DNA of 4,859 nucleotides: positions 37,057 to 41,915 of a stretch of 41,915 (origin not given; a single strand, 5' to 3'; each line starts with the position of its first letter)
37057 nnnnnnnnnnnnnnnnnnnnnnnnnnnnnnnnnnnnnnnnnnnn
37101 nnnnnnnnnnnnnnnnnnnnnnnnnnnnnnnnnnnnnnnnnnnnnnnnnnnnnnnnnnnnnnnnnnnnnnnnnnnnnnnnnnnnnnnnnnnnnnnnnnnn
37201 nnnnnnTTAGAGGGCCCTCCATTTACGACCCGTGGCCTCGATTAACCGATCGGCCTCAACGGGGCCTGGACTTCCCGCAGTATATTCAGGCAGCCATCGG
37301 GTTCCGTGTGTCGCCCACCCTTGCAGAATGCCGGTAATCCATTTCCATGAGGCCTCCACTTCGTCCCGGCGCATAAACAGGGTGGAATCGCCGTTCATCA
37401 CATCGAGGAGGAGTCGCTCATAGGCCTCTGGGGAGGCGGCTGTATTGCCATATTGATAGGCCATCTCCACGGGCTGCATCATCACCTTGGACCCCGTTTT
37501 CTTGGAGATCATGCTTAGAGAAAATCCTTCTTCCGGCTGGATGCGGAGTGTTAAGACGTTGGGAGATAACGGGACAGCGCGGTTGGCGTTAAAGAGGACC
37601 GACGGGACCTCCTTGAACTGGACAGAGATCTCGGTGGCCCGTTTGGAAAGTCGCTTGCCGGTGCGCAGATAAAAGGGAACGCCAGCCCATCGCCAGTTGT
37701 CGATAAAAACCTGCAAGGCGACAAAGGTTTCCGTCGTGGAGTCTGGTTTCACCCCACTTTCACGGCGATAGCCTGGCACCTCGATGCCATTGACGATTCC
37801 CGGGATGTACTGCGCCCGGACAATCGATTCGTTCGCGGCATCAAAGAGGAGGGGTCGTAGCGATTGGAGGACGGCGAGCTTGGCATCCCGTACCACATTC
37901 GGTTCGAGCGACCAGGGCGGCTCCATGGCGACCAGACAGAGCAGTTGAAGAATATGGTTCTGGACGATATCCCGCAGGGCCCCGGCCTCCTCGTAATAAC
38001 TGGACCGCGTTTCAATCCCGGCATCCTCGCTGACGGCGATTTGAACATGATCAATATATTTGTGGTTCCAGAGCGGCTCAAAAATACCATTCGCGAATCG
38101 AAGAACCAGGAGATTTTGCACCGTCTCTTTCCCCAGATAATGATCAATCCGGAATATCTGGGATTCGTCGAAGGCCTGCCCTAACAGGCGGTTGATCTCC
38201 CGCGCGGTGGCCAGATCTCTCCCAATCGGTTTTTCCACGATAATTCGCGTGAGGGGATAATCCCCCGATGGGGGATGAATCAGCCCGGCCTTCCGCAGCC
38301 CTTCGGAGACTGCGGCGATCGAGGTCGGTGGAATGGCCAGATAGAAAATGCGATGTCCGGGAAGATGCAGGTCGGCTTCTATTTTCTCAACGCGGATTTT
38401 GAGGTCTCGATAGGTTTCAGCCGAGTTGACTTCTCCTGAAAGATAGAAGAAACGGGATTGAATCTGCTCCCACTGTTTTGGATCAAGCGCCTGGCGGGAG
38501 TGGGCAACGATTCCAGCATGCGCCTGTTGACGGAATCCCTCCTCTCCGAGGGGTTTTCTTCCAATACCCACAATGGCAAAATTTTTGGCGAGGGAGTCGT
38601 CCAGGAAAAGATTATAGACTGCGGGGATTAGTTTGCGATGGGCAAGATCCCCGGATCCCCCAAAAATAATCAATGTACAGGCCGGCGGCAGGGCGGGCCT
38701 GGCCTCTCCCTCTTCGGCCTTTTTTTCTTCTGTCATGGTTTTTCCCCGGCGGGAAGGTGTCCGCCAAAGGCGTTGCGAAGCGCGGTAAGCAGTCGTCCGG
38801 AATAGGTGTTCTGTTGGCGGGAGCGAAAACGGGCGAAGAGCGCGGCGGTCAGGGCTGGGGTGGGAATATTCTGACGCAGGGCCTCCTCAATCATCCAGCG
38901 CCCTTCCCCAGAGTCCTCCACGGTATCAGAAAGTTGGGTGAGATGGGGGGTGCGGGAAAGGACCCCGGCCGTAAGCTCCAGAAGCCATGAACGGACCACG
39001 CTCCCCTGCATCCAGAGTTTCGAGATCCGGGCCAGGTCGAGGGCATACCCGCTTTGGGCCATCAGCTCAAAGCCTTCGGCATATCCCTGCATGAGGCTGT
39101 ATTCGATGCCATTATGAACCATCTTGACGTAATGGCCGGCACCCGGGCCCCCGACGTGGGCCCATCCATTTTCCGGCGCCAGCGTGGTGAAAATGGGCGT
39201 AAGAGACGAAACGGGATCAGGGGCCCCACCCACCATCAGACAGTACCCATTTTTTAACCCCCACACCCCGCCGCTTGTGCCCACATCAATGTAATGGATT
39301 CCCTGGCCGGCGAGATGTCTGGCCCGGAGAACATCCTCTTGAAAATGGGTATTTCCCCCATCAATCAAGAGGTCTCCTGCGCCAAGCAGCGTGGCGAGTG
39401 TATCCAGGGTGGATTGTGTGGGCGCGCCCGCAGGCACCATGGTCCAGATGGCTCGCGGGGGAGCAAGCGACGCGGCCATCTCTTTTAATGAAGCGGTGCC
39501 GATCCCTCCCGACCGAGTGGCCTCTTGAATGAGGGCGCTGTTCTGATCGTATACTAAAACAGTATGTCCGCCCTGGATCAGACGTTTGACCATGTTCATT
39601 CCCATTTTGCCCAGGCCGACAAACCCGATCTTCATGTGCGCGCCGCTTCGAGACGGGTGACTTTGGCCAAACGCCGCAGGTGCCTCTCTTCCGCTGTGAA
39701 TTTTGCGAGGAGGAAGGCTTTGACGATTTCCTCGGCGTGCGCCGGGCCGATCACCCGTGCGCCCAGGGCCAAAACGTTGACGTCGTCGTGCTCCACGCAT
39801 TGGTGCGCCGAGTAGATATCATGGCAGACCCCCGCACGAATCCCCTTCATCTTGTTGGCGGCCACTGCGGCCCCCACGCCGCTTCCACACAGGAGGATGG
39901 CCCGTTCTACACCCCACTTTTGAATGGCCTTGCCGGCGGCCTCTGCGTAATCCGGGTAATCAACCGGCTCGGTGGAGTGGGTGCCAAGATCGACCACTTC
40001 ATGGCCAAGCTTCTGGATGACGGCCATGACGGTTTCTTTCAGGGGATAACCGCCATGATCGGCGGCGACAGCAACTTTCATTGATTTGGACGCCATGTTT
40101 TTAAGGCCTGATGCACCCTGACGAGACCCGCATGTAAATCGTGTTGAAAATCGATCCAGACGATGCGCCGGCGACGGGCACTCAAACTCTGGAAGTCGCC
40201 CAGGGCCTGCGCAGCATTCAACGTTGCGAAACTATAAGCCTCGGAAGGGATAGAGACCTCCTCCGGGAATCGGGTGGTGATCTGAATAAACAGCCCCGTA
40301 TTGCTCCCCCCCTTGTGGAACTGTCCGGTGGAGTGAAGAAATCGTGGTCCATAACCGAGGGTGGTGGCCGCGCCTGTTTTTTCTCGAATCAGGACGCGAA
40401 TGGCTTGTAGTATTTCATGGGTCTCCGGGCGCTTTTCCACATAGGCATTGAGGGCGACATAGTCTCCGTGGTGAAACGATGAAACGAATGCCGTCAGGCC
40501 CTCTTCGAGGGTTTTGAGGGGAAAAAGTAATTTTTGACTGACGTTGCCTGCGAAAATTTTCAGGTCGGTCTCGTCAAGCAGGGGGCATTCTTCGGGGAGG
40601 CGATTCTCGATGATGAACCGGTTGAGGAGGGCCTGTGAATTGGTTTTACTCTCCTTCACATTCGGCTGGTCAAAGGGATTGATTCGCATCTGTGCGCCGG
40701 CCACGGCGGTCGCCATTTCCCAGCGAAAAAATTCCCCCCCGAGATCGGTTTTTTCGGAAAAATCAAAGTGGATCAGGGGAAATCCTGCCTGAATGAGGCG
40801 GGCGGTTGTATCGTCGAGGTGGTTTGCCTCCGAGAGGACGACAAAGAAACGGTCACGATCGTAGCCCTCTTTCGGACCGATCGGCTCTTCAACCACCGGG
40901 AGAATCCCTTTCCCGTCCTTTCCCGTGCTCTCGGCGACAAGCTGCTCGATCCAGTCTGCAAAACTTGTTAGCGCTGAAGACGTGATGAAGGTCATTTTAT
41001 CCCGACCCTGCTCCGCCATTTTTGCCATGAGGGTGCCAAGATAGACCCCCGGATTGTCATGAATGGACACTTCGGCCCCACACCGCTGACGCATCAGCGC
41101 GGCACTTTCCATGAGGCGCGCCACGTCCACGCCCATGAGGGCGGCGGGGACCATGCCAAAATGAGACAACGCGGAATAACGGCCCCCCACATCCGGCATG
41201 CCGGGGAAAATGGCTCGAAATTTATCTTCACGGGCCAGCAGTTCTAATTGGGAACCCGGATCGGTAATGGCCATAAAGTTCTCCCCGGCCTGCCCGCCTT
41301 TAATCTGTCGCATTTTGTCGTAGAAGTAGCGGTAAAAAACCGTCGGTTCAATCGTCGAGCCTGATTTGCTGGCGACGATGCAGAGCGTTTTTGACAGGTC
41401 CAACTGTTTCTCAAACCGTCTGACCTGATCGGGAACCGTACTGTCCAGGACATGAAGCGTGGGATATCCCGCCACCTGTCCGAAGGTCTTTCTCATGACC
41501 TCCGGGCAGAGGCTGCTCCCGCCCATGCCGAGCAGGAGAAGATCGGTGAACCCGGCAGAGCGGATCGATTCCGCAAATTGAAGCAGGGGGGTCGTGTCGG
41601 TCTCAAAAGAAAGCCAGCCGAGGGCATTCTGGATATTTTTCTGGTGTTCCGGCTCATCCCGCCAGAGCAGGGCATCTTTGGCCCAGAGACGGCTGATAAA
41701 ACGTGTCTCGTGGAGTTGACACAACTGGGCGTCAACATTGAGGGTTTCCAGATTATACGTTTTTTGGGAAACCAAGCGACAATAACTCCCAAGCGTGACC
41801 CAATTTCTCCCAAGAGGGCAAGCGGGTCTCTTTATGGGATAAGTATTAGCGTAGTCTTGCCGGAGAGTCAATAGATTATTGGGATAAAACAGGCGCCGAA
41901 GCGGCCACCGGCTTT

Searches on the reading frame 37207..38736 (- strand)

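Call 46: search_protein_families(library=pfam, proteins=[window:37207-38736:-], max_evalue=0.0001)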
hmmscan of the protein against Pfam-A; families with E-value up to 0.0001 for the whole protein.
window:37207-38736:- (509 aa): 2 families
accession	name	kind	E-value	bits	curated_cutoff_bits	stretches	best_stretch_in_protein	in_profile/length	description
PF02781.21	G6PD_C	-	1.2e-120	402.5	27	1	210-507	1-296/296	Glucose-6-phosphate dehydrogenase, C-terminal domain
PF00479.28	G6PD_N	-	5.2e-58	197.1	22.1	1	23-208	1-183/183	Glucose-6-phosphate dehydrogenase, NAD binding domain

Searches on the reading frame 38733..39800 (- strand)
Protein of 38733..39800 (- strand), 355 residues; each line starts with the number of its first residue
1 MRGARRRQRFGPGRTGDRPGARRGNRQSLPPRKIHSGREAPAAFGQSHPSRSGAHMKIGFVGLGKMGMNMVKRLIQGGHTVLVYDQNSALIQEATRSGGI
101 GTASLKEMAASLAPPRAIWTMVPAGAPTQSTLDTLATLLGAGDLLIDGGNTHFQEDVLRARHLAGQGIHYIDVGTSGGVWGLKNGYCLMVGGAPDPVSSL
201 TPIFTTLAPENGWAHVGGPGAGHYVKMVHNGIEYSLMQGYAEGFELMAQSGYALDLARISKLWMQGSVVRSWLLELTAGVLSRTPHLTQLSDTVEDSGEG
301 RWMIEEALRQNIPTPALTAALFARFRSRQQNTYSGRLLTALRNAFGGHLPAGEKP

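Call 46: search_protein_families(library=pfam, proteins=[window:38733-39800:-], max_evalue=0.0001)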
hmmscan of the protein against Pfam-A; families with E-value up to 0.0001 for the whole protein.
window:38733-39800:- (355 aa): 3 families
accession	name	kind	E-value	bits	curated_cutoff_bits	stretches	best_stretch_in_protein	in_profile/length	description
PF03446.21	NAD_binding_2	-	6.7e-38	130.7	21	1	57-209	1-154/161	NAD binding domain of 6-phosphogluconate dehydrogenase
PF00393.24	6PGD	-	2.3e-23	83.5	27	1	222-331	1-117/290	6-phosphogluconate dehydrogenase, C-terminal domain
PF03807.23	F420_oxidored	-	4.9e-05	24.3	21.6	1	57-109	1-56/94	NADP oxidoreductase coenzyme F420-dependent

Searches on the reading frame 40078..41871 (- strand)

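Call 46: search_protein_families(library=pfam, proteins=[window:40078-41871:-], max_evalue=0.0001)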
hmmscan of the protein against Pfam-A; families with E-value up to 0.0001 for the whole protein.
window:40078-41871:- (597 aa): 1 family
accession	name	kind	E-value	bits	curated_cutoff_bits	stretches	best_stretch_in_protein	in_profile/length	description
PF00342.24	PGI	-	2.3e-13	50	22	1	108-319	96-309/486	Phosphoglucose isomerase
